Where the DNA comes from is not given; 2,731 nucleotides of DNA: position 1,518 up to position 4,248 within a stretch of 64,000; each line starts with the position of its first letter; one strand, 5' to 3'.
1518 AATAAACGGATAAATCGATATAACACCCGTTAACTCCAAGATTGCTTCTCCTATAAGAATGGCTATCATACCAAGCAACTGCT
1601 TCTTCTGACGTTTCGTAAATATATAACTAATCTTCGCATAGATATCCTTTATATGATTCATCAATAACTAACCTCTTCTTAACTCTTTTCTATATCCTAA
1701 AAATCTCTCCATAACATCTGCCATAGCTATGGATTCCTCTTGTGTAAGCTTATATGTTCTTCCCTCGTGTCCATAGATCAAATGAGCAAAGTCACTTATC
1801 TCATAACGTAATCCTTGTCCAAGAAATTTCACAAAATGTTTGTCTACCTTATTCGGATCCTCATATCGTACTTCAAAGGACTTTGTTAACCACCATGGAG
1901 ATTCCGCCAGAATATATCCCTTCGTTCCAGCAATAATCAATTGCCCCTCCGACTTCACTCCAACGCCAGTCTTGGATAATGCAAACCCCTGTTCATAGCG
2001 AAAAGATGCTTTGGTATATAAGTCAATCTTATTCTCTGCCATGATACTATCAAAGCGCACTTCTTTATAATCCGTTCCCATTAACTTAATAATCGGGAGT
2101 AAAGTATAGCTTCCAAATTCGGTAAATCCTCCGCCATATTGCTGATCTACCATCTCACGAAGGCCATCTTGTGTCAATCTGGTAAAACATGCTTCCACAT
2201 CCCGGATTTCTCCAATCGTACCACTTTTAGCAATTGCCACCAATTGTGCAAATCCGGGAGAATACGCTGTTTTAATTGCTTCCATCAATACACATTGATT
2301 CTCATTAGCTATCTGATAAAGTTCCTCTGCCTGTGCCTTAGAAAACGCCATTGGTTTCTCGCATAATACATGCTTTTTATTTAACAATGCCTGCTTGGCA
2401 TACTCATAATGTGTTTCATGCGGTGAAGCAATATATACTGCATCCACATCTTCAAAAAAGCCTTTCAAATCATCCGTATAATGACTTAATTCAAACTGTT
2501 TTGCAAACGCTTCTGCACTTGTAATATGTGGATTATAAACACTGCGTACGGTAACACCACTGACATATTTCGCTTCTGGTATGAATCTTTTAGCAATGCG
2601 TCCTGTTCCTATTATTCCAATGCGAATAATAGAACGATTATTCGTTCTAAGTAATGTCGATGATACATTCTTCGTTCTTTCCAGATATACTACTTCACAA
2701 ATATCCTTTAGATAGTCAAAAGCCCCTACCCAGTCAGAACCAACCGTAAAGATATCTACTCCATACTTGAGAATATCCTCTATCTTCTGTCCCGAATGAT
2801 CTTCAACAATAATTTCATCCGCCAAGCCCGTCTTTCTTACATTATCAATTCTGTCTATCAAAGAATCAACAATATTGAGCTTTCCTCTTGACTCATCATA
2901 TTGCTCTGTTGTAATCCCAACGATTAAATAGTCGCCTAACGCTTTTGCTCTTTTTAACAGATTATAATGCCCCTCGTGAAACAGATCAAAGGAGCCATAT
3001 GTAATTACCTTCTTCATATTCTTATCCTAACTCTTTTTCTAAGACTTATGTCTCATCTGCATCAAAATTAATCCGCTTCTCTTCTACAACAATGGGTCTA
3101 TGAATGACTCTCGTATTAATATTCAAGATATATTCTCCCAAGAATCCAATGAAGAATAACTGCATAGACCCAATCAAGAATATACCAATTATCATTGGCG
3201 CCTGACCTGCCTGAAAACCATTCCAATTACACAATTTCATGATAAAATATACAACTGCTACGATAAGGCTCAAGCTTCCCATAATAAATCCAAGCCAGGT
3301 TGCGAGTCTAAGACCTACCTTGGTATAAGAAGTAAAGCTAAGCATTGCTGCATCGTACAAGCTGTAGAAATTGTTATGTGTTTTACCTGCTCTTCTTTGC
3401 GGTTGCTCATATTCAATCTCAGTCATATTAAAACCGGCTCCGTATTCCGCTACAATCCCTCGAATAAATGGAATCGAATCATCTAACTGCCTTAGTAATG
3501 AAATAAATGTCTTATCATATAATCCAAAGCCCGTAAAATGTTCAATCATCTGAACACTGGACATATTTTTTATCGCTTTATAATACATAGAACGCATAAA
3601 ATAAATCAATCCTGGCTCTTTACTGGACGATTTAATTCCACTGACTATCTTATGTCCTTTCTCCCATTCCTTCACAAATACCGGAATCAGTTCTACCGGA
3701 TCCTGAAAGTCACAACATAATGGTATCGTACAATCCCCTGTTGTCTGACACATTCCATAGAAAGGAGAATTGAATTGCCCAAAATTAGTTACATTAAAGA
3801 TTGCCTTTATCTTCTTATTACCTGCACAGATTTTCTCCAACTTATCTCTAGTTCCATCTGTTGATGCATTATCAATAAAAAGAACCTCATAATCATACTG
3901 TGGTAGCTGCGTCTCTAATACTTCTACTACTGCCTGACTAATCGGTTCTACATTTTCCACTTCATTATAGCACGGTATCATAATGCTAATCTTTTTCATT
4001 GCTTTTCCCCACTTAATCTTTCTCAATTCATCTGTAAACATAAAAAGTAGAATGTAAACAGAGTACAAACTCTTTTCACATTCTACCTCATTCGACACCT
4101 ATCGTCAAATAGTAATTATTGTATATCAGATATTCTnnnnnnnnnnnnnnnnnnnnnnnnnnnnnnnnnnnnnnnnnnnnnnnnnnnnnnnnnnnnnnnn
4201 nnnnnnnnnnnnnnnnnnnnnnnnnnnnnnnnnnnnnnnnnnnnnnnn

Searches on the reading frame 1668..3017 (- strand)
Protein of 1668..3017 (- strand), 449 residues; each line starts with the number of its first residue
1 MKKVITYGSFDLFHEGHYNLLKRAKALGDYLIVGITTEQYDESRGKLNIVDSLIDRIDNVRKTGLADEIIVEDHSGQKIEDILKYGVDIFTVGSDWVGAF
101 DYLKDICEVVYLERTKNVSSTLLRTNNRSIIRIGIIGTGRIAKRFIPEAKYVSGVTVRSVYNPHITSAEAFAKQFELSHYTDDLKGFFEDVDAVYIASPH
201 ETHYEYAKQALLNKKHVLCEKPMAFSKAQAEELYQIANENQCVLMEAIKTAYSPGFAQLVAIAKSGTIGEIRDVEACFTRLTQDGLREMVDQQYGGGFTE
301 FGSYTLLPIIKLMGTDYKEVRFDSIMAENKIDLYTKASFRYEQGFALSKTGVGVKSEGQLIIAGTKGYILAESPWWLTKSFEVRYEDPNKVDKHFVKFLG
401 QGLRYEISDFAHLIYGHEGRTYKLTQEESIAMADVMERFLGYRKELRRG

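Call 64: search_protein_families(library=pfam, proteins=[window:1668-3017:-], max_evalue=0.001)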
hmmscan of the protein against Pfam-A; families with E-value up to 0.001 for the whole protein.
window:1668-3017:- (449 aa): 4 families
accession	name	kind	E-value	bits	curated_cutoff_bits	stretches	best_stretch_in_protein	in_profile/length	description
PF01408.29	GFO_IDH_MocA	-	1.9e-29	103.2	24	1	131-246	1-118/120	Oxidoreductase family, NAD-binding Rossmann fold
PF01467.32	CTP_transf_like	-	6.3e-17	62.5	21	1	5-125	1-132/133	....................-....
PF22725.1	GFO_IDH_MocA_C3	-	5.8e-06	26.8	27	1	256-369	1-123/124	GFO/IDH/MocA C-terminal domain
PF02826.25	2-Hacid_dh_C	-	0.00073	19.4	25.1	0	124-203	30-106/178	D-isomer specific 2-hydroxyacid dehydrogenase, NAD binding domain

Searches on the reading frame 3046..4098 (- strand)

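Call 8: search_protein_families(library=pfam, proteins=[window:3046-4098:-], max_evalue=0.00001)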
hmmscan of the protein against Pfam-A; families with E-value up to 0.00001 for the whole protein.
window:3046-4098:- (350 aa): 1 family
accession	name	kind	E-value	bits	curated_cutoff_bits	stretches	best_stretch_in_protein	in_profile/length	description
PF00535.33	Glycos_transf_2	-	2.5e-18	67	23.3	1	38-173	1-138/168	Glycosyl transferase family 2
